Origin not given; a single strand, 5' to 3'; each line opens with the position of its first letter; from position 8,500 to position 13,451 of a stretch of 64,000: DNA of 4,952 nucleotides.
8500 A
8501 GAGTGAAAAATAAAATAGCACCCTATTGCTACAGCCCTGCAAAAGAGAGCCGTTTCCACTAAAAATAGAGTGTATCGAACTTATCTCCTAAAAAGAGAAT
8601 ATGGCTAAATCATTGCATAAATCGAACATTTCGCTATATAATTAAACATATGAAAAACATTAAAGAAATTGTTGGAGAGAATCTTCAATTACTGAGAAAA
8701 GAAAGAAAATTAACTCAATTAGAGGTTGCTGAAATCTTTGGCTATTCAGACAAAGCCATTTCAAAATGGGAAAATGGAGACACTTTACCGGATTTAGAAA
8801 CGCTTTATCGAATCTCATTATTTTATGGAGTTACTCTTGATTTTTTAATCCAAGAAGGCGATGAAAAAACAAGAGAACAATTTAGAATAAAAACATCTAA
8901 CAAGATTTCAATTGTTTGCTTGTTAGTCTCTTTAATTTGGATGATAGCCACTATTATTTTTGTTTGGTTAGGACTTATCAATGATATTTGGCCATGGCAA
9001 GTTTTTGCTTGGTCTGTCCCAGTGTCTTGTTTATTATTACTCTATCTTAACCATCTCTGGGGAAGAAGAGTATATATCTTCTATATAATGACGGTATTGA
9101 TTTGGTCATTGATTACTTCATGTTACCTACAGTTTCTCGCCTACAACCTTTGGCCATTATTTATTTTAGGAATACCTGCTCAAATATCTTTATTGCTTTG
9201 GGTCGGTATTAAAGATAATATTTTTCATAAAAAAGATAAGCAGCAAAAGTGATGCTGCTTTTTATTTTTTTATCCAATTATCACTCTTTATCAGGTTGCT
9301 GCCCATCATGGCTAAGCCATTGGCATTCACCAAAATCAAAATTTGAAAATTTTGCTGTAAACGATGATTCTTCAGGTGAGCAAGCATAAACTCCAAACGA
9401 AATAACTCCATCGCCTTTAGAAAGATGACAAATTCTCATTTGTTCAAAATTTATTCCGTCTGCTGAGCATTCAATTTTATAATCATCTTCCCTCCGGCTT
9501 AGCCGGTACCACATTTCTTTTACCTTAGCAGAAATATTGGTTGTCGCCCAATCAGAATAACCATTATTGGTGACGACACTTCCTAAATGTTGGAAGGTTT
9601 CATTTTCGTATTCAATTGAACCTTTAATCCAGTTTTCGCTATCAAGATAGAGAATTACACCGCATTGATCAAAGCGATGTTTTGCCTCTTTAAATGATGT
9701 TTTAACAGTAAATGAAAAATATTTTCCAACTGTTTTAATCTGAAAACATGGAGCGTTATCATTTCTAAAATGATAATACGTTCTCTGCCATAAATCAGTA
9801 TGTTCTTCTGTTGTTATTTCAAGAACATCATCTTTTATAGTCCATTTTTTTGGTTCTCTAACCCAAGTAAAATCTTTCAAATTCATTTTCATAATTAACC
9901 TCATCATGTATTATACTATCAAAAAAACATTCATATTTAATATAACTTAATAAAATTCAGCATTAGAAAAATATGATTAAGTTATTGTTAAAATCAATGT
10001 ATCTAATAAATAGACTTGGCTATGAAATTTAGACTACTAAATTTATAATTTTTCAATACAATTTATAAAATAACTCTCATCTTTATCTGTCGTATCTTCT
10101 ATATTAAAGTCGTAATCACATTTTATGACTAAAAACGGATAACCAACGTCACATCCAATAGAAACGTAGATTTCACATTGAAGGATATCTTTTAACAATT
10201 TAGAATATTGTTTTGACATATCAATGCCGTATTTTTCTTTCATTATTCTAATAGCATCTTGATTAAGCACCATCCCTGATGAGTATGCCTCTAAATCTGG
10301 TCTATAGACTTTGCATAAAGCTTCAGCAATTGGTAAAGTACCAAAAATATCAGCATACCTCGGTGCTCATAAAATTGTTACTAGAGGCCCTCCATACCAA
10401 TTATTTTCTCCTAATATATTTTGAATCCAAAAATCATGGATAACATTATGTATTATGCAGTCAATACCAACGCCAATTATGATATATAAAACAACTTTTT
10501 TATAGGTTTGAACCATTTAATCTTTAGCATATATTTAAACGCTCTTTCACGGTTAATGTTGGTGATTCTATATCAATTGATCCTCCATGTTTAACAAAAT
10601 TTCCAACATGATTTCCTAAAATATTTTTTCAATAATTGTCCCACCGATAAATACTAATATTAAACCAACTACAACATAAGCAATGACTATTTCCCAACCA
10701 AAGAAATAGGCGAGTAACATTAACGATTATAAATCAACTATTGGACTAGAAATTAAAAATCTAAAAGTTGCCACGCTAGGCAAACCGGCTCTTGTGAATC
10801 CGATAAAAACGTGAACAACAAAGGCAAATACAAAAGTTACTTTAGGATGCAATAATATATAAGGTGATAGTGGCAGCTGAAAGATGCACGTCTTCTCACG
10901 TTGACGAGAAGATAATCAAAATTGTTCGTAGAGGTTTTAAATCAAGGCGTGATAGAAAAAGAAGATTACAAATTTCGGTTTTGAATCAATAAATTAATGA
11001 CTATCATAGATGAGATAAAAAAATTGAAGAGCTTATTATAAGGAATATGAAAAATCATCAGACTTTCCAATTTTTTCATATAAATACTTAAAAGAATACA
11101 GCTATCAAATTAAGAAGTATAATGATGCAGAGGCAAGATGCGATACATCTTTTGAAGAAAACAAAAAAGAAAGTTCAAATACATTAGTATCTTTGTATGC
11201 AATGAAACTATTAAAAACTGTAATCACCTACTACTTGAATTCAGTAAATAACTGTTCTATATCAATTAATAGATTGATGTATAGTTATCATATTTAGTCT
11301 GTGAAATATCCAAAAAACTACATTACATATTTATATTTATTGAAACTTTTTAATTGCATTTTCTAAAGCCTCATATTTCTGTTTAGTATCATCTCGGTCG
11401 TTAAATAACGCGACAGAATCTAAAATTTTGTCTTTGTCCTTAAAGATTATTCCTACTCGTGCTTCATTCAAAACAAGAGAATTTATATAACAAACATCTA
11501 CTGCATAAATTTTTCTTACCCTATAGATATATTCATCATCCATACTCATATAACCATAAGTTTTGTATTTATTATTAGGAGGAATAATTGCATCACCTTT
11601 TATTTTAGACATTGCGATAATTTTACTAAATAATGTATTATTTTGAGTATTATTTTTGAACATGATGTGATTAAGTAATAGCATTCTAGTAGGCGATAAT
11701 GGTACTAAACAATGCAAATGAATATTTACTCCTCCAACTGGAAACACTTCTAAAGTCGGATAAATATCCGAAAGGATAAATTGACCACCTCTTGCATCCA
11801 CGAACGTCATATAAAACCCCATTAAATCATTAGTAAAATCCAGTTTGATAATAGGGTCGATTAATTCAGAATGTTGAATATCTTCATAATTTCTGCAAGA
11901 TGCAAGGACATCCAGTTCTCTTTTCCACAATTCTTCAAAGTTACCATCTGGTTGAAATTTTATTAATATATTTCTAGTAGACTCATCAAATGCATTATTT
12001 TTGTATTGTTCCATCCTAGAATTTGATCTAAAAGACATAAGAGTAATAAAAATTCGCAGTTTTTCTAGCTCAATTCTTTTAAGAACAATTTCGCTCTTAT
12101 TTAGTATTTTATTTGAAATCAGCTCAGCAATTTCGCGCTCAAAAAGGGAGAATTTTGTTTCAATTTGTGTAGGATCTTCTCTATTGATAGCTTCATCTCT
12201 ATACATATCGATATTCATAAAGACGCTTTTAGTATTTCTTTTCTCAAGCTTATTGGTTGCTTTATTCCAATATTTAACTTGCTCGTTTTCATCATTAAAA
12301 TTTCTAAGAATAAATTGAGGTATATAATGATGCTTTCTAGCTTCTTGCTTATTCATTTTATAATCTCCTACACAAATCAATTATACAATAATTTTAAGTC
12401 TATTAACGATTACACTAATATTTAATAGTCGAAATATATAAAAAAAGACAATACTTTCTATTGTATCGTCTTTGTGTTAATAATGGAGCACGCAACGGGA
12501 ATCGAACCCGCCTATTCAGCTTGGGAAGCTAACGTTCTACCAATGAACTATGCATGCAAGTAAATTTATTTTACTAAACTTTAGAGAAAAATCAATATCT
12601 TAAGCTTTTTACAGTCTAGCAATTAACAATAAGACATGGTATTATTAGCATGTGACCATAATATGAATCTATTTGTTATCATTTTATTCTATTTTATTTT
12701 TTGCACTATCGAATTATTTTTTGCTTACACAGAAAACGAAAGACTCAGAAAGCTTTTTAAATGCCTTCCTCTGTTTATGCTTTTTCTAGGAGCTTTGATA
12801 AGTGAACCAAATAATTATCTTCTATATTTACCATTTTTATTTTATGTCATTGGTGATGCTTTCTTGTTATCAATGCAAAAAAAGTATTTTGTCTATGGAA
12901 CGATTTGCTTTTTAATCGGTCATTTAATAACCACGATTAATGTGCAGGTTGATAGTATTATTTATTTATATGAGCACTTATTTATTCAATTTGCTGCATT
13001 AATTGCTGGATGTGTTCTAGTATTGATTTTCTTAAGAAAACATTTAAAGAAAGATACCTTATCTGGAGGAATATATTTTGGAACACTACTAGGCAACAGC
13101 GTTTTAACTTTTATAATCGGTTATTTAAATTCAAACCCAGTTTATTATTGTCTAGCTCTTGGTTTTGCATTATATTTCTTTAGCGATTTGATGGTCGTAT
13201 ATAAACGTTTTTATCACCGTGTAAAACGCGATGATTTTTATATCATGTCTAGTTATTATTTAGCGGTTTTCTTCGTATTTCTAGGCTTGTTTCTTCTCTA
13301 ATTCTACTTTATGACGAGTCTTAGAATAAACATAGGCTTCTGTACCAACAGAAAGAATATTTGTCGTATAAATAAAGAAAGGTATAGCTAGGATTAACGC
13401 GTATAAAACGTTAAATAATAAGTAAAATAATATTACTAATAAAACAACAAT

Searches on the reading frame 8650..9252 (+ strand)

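Call 22: search_protein_families(library=pfam, proteins=[window:8650-9252:+], max_evalue=0.001)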
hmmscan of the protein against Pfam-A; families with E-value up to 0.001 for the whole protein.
window:8650-9252:+ (200 aa): 4 families
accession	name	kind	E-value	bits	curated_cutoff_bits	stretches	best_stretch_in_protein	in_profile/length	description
PF01381.28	HTH_3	-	1.4e-15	57.5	23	1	13-66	2-55/55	Helix-turn-helix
PF12844.13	HTH_19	-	2.8e-13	50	30.2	1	9-68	1-60/64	Helix-turn-helix domain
PF13560.12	HTH_31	-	4e-07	30.7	27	1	9-62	3-57/64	Helix-turn-helix domain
PF15731.11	MqsA_antitoxin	-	0.00017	22.2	30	1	8-52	70-114/131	Antitoxin component of bacterial toxin-antitoxin system, MqsA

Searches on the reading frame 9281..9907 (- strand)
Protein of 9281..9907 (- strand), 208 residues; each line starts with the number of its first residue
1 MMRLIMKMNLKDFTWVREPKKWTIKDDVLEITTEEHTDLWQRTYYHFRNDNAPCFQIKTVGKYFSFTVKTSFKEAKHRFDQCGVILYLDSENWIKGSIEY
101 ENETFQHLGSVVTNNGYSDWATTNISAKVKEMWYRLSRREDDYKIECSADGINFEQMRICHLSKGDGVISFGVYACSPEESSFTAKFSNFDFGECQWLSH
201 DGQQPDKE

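Call 22: search_protein_families(library=pfam, proteins=[window:9281-9907:-], max_evalue=0.001)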
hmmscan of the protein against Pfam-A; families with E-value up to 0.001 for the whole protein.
window:9281-9907:- (208 aa): 2 families
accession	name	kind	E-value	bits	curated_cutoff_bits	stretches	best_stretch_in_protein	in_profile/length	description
PF07081.18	DUF1349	-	1.1e-66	224.3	32.4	1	15-194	1-178/179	Protein of unknown function (DUF1349)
PF17851.8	GH43_C2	-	1.5e-09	38.3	22.7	1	12-192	12-202/203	Beta xylosidase C-terminal Concanavalin A-like domain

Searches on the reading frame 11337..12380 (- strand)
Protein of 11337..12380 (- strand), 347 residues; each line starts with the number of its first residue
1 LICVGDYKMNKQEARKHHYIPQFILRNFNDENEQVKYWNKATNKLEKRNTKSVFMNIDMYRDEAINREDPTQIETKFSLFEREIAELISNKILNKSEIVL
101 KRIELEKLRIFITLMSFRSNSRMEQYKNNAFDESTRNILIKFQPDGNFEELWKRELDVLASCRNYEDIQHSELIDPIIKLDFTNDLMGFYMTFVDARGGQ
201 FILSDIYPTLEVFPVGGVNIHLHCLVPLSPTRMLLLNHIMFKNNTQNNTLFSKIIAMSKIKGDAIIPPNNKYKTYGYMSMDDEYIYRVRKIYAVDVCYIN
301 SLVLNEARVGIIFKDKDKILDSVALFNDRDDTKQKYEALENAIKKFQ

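Call 22: search_protein_families(library=pfam, proteins=[window:11337-12380:-], max_evalue=0.001)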
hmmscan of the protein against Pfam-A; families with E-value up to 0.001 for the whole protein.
window:11337-12380:- (347 aa): 1 family
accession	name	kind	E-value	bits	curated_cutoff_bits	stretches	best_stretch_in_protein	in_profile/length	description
PF14022.11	DUF4238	-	1.3e-41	143.3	27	1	16-317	1-281/281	Protein of unknown function (DUF4238)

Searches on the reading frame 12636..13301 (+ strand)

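Call 22: search_protein_families(library=pfam, proteins=[window:12636-13301:+], max_evalue=0.001)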
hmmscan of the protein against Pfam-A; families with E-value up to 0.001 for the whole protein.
window:12636-13301:+ (221 aa): 1 family
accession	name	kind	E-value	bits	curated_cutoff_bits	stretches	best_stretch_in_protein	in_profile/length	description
PF07947.19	YhhN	-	4.5e-19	69.3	25.6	1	38-217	2-181/182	YhhN family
